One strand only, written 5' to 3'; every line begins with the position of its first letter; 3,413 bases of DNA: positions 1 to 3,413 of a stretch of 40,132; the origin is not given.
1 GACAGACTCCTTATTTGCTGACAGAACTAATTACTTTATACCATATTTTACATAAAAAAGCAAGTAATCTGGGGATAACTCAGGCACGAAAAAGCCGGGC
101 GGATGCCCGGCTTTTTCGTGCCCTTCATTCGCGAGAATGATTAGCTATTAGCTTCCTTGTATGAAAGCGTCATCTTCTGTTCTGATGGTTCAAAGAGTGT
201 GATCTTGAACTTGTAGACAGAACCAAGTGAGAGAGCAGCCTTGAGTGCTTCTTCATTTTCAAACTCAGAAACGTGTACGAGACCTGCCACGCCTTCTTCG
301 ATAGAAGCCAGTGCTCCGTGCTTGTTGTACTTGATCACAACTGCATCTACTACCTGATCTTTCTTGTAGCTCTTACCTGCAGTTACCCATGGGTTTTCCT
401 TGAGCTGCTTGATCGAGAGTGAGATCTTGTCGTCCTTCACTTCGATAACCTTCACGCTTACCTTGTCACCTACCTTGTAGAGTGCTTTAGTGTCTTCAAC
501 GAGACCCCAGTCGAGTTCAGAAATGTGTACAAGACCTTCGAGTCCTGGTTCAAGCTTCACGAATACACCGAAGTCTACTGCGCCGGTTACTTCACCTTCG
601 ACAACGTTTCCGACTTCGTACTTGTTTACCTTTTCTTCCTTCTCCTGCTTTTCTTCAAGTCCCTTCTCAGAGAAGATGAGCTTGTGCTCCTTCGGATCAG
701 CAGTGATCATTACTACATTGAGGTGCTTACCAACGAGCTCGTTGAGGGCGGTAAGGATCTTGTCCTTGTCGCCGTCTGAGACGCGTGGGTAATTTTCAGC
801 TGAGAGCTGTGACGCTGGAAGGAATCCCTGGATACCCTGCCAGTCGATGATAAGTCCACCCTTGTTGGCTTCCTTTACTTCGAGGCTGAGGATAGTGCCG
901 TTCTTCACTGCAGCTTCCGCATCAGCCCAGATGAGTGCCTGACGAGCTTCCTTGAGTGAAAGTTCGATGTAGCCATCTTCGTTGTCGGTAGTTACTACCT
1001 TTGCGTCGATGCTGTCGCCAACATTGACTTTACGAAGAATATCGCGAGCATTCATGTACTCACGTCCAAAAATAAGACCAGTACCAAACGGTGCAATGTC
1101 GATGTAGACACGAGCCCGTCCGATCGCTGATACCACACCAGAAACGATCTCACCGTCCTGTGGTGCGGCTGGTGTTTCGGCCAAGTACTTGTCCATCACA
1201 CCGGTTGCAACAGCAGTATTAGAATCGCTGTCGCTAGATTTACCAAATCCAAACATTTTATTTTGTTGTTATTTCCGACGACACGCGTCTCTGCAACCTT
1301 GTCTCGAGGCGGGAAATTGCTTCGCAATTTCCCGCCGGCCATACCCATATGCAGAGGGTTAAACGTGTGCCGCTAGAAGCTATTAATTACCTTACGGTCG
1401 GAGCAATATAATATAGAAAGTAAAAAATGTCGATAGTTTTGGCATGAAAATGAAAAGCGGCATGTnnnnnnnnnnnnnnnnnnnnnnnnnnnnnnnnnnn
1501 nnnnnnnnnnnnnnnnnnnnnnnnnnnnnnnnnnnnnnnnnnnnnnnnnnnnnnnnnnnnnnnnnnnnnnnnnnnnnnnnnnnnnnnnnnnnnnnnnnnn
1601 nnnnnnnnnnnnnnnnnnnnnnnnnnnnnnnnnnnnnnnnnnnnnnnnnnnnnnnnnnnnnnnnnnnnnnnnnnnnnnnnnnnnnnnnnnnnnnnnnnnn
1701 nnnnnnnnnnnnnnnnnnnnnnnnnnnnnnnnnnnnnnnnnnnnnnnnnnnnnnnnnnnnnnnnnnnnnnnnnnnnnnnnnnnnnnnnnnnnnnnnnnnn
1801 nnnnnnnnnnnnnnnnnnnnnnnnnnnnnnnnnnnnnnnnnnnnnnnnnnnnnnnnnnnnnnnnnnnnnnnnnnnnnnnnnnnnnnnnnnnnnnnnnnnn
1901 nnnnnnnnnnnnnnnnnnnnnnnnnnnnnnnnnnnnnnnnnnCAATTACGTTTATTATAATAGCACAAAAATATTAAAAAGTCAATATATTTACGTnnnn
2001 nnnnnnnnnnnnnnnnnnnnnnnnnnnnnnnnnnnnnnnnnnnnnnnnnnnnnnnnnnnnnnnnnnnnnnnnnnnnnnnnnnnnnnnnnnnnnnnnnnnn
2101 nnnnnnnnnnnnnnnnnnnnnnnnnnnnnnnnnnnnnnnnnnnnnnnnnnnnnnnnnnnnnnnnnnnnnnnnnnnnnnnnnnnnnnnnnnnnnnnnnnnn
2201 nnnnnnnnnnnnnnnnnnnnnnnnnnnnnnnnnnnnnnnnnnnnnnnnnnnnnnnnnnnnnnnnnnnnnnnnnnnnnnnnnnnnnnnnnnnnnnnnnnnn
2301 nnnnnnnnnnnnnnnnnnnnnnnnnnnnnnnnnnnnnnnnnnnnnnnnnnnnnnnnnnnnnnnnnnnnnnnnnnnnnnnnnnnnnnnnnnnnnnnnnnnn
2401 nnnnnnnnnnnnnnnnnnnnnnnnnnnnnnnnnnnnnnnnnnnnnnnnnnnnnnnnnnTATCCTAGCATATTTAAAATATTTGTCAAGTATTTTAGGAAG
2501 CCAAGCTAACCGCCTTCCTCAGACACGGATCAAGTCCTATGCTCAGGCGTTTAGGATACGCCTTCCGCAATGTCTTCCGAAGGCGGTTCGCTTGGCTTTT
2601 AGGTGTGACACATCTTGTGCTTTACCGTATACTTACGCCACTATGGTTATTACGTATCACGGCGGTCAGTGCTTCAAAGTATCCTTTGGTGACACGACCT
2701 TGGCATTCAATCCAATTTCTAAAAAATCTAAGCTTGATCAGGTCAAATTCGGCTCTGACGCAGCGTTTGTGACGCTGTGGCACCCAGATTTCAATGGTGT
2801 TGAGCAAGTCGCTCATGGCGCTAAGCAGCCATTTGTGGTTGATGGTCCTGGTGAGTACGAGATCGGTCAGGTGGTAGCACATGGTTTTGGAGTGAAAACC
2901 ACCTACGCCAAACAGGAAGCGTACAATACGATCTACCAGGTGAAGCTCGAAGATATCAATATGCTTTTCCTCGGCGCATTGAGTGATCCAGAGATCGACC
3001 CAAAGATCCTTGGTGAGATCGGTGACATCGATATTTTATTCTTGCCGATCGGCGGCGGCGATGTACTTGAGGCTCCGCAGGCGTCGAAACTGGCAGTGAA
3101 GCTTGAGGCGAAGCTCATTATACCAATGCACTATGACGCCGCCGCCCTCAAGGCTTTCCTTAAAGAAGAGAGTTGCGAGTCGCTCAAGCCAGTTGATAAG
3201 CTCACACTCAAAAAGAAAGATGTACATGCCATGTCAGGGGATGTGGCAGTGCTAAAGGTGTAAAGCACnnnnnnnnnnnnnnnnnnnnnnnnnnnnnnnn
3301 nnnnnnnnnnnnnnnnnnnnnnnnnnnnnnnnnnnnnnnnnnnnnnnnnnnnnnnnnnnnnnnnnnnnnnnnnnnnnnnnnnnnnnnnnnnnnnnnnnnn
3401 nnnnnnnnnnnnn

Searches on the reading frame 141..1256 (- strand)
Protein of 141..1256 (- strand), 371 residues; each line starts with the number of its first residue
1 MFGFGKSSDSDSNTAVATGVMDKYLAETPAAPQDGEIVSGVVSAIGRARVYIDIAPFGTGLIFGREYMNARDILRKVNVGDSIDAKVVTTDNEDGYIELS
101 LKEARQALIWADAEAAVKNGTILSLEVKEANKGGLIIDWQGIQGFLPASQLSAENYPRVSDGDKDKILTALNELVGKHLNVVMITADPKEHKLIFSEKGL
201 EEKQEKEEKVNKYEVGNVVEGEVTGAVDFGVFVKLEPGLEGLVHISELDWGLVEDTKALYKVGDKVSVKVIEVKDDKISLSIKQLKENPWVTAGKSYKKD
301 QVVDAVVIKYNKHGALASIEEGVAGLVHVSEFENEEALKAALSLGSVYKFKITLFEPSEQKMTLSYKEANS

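Call 78: search_protein_families(library=pfam, proteins=[window:141-1256:-], max_evalue=0.0001)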
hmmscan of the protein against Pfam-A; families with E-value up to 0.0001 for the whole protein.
window:141-1256:- (371 aa): 4 families
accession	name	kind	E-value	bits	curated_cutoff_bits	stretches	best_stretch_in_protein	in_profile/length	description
PF00575.29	S1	-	2e-44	150.3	22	3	212-283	1-74/74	S1 RNA binding domain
PF23459.1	S1_RRP5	-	2.9e-12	47.4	27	0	297-336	1-42/72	RRP5 S1 domain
PF21710.3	Spt6_S1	-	3.9e-06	27.5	27.5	0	211-282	12-84/91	Spt6, S1/OB domain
PF21543.3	CvfB_2nd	-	8.5e-05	22.9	27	0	261-283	52-75/76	Virulence regulatory factor CvfB, second domain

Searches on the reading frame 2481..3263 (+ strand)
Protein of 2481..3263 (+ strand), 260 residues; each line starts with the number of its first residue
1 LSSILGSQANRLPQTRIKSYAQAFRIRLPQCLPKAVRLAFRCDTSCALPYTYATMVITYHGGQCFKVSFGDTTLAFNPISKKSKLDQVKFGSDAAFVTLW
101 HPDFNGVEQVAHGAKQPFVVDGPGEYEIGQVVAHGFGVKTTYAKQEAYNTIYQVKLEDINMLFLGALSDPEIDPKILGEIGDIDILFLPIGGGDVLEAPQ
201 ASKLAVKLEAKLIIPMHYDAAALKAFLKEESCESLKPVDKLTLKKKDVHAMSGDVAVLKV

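Call 78: search_protein_families(library=pfam, proteins=[window:2481-3263:+], max_evalue=0.0001)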
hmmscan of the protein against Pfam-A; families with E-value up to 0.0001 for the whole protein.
window:2481-3263:+ (260 aa): 1 family
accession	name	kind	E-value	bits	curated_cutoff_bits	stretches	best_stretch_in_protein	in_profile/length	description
PF13483.12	Lactamase_B_3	-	4.7e-22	79.1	24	1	57-217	2-160/160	Beta-lactamase superfamily domain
